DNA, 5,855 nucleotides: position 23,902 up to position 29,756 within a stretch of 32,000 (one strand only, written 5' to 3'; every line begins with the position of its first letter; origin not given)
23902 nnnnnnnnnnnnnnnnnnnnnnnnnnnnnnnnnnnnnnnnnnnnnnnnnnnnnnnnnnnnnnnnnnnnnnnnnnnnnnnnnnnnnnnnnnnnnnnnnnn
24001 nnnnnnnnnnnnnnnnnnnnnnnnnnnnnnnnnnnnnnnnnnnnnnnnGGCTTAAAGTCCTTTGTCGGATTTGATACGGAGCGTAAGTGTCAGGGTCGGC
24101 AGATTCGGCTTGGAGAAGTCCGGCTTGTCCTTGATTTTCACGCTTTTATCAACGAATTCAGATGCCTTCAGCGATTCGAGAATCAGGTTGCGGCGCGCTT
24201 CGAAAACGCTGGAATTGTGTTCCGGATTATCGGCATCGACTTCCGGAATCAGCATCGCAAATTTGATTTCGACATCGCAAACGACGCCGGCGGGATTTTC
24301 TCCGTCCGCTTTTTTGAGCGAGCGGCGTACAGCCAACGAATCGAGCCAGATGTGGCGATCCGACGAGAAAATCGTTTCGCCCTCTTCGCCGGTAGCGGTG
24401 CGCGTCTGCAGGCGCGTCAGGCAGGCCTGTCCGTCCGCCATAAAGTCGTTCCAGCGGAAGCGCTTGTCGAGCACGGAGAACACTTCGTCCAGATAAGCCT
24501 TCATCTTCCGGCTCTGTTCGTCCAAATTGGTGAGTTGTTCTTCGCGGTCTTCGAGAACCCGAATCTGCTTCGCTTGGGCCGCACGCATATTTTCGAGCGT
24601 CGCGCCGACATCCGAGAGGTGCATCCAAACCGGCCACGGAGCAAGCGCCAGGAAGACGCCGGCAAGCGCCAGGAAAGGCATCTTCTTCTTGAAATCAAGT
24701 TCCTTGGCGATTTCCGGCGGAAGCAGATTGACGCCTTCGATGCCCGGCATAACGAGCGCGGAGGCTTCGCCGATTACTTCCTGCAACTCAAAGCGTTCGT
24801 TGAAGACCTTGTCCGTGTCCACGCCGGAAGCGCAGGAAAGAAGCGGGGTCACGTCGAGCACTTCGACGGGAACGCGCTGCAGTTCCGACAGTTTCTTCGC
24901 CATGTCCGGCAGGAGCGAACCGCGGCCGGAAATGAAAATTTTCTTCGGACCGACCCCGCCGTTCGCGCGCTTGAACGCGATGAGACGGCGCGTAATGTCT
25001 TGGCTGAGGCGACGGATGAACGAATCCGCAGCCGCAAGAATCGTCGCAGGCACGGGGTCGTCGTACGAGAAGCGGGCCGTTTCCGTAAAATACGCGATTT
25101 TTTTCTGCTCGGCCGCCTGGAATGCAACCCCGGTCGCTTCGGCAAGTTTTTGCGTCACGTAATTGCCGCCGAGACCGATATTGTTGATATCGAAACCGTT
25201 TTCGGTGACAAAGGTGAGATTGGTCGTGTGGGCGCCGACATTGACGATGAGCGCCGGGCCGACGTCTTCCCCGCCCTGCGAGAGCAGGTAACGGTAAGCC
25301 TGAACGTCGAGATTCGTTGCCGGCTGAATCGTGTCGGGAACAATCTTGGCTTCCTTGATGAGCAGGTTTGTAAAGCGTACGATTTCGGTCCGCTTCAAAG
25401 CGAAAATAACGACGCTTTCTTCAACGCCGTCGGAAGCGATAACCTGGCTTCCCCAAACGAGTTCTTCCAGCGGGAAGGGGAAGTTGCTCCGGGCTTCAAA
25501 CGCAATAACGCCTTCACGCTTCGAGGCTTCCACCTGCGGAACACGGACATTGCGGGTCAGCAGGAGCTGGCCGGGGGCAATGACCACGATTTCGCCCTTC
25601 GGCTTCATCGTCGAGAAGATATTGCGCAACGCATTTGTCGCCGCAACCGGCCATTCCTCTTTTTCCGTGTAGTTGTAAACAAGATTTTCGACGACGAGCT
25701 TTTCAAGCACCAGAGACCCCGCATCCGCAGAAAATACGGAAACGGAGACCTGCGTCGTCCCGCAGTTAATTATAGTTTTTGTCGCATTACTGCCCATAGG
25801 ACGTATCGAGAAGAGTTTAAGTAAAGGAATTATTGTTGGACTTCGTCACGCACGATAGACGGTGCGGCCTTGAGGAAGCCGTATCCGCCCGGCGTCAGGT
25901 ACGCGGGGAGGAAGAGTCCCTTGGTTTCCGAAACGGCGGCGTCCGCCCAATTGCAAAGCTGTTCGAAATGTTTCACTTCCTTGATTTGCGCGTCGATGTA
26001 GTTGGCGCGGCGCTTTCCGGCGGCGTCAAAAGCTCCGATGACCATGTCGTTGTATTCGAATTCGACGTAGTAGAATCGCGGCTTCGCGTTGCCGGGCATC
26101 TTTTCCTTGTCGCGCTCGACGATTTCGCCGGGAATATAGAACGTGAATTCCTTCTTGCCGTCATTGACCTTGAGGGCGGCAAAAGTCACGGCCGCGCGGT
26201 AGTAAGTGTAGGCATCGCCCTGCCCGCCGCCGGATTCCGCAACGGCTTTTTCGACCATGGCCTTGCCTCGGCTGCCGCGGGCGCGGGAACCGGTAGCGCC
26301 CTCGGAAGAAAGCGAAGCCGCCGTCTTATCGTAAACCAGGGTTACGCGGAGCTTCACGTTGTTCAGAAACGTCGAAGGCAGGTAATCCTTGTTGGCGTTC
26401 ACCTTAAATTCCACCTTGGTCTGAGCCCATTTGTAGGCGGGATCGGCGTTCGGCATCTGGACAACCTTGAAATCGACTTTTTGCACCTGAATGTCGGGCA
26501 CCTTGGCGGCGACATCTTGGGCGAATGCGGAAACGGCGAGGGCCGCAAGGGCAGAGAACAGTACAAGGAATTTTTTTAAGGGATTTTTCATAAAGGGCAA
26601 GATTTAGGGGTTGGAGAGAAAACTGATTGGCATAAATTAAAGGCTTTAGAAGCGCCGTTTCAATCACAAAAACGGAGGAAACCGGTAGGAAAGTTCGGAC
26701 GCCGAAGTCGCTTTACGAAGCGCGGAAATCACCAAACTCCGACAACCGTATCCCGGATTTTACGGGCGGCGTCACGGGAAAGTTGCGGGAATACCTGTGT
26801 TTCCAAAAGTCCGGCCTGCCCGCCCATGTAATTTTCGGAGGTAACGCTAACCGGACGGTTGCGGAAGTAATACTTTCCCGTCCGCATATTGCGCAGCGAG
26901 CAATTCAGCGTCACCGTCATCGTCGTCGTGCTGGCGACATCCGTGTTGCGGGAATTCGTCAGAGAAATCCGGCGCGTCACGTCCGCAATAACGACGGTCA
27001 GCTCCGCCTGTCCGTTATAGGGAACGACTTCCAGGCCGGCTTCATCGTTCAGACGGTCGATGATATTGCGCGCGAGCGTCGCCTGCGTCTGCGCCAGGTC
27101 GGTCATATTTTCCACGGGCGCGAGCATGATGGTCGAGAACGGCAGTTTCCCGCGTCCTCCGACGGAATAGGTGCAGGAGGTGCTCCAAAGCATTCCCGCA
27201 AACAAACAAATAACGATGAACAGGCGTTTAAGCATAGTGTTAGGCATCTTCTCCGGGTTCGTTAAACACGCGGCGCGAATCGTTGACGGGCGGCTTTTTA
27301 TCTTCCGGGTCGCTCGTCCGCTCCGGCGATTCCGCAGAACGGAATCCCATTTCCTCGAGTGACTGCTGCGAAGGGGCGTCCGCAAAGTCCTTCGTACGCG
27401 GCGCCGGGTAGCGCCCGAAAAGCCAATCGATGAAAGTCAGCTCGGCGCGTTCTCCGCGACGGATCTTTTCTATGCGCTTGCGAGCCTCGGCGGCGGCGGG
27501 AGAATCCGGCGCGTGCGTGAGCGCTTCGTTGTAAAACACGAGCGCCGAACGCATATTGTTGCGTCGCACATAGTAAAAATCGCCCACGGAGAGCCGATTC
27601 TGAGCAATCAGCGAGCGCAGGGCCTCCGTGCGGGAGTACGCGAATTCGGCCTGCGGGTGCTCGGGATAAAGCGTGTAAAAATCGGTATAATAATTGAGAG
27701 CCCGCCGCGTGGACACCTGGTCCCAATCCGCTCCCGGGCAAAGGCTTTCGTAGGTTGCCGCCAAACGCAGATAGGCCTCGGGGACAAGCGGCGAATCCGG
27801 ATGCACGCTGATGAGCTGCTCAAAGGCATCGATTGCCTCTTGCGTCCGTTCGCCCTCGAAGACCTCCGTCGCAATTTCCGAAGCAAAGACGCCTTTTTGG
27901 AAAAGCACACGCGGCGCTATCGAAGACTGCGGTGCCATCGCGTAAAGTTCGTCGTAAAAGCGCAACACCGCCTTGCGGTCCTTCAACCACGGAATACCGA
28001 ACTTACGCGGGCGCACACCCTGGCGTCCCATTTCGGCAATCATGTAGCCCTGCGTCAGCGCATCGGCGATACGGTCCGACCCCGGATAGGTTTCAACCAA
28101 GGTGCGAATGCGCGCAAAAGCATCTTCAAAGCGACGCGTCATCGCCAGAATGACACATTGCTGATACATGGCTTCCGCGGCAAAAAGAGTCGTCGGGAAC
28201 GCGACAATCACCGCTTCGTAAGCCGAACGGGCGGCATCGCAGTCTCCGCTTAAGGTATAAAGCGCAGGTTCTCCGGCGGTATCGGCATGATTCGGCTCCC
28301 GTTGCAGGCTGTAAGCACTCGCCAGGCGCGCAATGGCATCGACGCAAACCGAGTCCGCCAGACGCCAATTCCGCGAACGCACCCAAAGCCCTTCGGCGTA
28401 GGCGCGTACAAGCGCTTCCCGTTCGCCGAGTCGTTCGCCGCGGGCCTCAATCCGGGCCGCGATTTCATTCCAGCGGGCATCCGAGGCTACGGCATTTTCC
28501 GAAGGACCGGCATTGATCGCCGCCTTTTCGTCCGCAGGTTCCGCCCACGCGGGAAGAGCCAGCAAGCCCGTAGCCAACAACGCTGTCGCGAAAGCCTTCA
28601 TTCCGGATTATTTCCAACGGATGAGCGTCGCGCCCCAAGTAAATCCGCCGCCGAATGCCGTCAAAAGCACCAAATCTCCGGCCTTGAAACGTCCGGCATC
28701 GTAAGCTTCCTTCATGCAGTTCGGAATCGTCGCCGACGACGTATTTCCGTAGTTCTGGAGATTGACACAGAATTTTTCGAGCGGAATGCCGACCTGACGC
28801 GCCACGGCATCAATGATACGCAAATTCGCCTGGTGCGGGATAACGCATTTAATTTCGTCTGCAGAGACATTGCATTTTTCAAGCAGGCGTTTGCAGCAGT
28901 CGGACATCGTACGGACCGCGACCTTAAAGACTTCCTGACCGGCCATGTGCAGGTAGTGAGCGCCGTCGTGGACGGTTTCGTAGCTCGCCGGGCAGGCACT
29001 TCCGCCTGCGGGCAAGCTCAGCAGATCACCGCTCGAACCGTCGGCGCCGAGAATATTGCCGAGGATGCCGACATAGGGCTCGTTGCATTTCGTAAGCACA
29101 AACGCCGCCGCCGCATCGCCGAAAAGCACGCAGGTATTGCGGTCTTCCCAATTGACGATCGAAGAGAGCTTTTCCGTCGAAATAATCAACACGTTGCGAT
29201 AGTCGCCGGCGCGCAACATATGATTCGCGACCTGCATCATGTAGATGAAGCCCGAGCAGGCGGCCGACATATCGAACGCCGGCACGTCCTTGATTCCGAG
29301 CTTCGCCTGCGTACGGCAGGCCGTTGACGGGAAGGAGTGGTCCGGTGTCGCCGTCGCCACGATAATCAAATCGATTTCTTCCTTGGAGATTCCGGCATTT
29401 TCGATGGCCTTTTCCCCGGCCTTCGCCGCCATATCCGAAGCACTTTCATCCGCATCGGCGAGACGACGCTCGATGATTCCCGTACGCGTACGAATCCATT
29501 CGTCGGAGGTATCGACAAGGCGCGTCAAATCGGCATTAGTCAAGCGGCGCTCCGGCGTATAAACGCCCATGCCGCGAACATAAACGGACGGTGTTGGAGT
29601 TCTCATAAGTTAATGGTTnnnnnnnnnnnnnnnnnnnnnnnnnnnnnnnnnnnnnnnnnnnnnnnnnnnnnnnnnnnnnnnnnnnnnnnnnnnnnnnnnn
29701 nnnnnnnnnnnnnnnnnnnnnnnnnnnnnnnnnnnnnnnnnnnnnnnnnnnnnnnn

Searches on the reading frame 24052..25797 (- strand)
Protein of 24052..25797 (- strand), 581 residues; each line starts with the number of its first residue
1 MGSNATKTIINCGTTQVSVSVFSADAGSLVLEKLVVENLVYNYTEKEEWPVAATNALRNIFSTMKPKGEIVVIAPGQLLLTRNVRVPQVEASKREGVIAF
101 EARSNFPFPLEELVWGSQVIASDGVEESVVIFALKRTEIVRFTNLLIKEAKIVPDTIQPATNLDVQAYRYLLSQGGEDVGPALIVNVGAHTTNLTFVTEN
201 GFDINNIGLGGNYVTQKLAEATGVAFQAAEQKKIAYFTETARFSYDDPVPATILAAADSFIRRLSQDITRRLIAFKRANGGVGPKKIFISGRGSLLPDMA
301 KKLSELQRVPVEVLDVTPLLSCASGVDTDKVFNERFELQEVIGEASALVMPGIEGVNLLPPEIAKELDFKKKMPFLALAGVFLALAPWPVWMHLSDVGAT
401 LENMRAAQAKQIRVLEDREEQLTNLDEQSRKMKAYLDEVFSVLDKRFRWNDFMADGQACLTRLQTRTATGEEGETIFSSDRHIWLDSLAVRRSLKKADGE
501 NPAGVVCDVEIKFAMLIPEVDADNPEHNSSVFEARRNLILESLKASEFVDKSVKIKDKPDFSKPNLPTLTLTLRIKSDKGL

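Call 15: search_protein_families(library=pfam, proteins=[window:24052-25797:-], max_evalue=0.01)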
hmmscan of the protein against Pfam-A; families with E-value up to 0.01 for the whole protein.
window:24052-25797:- (581 aa): 2 families
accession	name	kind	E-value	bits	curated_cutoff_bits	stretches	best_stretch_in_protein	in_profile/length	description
PF11104.14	PilM_2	-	7.8e-18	64.9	27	1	11-336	3-327/340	Type IV pilus assembly protein PilM;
PF14450.12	FtsA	-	3.8e-07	30.9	31.8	1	184-313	2-109/127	Cell division protein FtsA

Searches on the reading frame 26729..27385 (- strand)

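Call 15: search_protein_families(library=pfam, proteins=[window:26729-27385:-], max_evalue=0.01)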
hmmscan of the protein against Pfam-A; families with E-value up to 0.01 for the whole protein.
window:26729-27385:- (218 aa): 1 family
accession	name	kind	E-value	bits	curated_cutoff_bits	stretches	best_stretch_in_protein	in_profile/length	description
PF04390.17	LptE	-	3.3e-06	28.2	23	1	84-212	2-116/118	Lipopolysaccharide-assembly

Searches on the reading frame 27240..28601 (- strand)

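Call 15: search_protein_families(library=pfam, proteins=[window:27240-28601:-], max_evalue=0.01)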
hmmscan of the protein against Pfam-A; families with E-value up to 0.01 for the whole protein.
window:27240-28601:- (453 aa): 7 families
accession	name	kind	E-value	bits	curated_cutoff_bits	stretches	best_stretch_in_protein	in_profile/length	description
PF13174.12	TPR_6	-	1.7e-10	41.2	26.3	0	249-270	12-33/33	Tetratricopeptide repeat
PF13525.12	YfiO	-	5.2e-09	36.6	25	1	249-375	54-182/203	Outer membrane lipoprotein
PF13428.12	TPR_14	-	9e-09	35.6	23.5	0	251-281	15-42/44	Tetratricopeptide repeat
PF13432.12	TPR_16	-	8.6e-08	32.9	32.7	1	119-175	11-64/65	Tetratricopeptide repeat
PF14559.12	TPR_19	-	3.8e-07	30.8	25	0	118-184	4-67/68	Tetratricopeptide repeat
PF07719.23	TPR_2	-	8e-06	26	27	0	252-269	16-33/34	Tetratricopeptide repeat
PF00515.34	TPR_1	-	4e-05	23.7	27.8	0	344-366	11-33/34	Tetratricopeptide repeat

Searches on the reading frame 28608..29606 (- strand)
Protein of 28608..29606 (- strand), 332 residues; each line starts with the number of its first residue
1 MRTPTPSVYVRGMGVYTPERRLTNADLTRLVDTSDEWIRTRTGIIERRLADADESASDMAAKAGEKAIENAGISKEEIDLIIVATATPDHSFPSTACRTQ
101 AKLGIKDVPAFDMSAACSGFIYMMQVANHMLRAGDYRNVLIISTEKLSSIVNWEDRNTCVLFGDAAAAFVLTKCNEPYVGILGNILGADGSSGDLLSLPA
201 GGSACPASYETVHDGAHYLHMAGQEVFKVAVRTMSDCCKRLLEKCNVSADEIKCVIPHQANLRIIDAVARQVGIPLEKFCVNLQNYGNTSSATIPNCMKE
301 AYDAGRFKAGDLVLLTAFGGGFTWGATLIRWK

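Call 56: search_protein_families(library=pfam, proteins=[window:28608-29606:-], max_evalue=0.001)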
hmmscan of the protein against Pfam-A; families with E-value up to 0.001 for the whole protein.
window:28608-29606:- (332 aa): 5 families
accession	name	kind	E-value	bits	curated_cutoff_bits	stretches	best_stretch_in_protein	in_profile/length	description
PF08541.16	ACP_syn_III_C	-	2.8e-36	124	26.6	1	242-331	1-90/90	3-Oxoacyl-[acyl-carrier-protein (ACP)] synthase III C terminal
PF08545.16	ACP_syn_III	-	1e-29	102.7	24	1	111-190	1-80/80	3-Oxoacyl-[acyl-carrier-protein (ACP)] synthase III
PF00108.29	Thiolase_N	-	2e-08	34.4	26.4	1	41-151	8-119/260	Thiolase, N-terminal domain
PF08392.18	FAE1_CUT1_RppA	-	1e-06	28.8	27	1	47-150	74-178/290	FAE1/Type III polyketide synthase-like protein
PF07451.17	SpoVAD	-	8.2e-05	21.9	22.1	0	55-144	50-133/329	Stage V sporulation protein AD (SpoVAD)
